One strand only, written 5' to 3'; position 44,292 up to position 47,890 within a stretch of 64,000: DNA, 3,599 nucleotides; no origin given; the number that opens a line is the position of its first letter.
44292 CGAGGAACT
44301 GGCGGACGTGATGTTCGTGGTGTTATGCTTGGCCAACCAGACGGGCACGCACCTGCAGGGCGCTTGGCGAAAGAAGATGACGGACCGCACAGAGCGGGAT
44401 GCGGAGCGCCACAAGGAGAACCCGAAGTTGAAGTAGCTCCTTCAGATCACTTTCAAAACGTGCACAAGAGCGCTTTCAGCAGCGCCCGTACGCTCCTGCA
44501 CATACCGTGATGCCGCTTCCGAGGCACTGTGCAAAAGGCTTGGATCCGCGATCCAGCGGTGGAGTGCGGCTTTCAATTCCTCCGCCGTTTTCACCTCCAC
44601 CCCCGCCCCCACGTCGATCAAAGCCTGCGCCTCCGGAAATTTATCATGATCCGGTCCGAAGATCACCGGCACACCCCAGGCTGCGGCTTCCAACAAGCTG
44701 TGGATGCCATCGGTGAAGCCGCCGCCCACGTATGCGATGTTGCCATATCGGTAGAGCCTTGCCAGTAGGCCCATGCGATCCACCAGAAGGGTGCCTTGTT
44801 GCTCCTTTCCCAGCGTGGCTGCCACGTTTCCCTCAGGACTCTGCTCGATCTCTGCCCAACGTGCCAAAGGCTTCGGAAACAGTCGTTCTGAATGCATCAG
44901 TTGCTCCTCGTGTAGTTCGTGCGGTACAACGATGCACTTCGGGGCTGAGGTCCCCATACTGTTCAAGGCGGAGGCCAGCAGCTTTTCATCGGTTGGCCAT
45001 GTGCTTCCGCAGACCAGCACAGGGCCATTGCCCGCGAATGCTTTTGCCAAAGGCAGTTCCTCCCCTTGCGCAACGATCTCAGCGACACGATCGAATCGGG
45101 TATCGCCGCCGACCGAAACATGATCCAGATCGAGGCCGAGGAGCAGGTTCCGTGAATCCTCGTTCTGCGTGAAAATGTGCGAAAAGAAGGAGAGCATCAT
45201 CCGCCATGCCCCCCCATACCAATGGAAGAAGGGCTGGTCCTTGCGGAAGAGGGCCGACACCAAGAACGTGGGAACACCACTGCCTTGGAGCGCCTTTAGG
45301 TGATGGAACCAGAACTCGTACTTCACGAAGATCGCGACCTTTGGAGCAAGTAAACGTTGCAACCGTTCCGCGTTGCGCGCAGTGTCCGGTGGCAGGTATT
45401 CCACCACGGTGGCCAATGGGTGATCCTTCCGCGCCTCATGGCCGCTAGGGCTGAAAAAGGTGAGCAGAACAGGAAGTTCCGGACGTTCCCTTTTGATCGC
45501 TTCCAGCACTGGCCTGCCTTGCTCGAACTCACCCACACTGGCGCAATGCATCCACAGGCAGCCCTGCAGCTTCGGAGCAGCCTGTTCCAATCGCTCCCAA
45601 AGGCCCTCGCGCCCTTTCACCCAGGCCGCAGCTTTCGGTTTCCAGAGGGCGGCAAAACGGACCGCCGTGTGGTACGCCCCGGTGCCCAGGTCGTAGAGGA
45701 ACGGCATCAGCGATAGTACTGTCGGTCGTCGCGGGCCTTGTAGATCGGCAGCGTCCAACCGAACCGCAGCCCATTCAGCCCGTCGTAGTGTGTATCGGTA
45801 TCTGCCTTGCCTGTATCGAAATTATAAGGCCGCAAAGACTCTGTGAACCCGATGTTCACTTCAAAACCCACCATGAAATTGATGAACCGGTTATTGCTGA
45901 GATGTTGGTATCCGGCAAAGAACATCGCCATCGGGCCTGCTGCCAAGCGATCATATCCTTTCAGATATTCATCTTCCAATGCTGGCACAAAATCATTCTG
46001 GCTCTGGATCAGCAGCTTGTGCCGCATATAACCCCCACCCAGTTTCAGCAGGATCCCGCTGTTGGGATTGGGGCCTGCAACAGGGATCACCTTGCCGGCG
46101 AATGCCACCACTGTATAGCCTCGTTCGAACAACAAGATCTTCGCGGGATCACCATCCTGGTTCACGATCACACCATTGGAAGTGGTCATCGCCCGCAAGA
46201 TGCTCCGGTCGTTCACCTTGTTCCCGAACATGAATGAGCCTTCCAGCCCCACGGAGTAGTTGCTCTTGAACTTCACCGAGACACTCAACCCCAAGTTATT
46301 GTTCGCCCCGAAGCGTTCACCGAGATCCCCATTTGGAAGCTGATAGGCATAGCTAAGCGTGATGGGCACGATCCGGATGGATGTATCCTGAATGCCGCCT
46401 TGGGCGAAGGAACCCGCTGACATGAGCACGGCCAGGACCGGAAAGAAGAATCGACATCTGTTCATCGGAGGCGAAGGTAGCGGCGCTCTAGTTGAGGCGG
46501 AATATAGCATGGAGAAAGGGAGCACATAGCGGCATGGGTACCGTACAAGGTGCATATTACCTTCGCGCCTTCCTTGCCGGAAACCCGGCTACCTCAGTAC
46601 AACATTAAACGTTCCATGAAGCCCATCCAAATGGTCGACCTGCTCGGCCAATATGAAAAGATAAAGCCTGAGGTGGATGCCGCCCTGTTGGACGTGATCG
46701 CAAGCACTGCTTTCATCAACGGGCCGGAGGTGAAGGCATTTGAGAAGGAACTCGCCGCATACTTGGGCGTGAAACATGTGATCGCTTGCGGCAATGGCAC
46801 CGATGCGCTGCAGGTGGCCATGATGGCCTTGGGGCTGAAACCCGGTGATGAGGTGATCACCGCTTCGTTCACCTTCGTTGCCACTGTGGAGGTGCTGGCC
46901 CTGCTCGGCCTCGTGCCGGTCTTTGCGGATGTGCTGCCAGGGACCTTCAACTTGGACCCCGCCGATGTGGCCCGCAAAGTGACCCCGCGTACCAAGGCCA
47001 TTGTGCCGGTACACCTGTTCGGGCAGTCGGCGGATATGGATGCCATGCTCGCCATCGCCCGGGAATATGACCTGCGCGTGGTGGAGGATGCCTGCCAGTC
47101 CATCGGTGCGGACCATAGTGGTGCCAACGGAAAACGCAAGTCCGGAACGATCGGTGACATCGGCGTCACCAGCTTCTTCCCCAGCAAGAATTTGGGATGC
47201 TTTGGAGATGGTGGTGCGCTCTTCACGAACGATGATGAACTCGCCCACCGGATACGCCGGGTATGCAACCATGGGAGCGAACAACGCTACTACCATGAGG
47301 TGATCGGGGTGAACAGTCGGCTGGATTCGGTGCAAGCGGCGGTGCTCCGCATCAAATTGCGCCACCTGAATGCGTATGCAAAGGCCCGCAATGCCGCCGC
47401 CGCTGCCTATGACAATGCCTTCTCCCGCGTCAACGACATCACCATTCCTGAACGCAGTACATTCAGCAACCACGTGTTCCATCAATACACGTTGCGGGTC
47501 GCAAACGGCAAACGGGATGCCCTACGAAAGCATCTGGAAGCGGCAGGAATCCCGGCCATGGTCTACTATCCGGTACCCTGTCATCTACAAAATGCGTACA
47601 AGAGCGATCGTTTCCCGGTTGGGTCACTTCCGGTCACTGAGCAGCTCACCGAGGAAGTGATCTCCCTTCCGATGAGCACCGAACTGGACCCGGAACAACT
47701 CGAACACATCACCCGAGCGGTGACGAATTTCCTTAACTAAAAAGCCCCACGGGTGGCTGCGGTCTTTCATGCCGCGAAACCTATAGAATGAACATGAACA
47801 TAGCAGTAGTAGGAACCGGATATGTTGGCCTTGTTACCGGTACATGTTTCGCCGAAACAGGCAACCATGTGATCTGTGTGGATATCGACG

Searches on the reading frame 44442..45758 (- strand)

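Call 55: search_protein_families(library=pfam, proteins=[window:44442-45758:-], max_evalue=0.00001)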
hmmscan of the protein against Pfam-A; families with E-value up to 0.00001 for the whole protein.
window:44442-45758:- (438 aa): 1 family
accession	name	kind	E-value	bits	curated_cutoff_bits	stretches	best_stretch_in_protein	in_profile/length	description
PF04413.22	Glycos_transf_N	-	9.9e-40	136.4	23.9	1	53-224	3-179/179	3-Deoxy-D-manno-octulosonic-acid transferase (kdotransferase)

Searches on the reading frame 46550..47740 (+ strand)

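Call 55: search_protein_families(library=pfam, proteins=[window:46550-47740:+], max_evalue=0.00001)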
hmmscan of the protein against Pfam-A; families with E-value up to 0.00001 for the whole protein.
window:46550-47740:+ (396 aa): 3 families
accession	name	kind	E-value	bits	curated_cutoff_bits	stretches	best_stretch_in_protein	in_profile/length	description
PF01041.23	DegT_DnrJ_EryC1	-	4.5e-120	401.6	19.8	1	38-391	3-359/360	DegT/DnrJ/EryC1/StrS aminotransferase family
PF01212.27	Beta_elim_lyase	-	2.3e-09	37.4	27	1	58-285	31-268/288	Beta-eliminating lyase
PF00155.27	Aminotran_1_2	-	2.2e-07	30.8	19.7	1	61-180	44-185/361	Aminotransferase class I and II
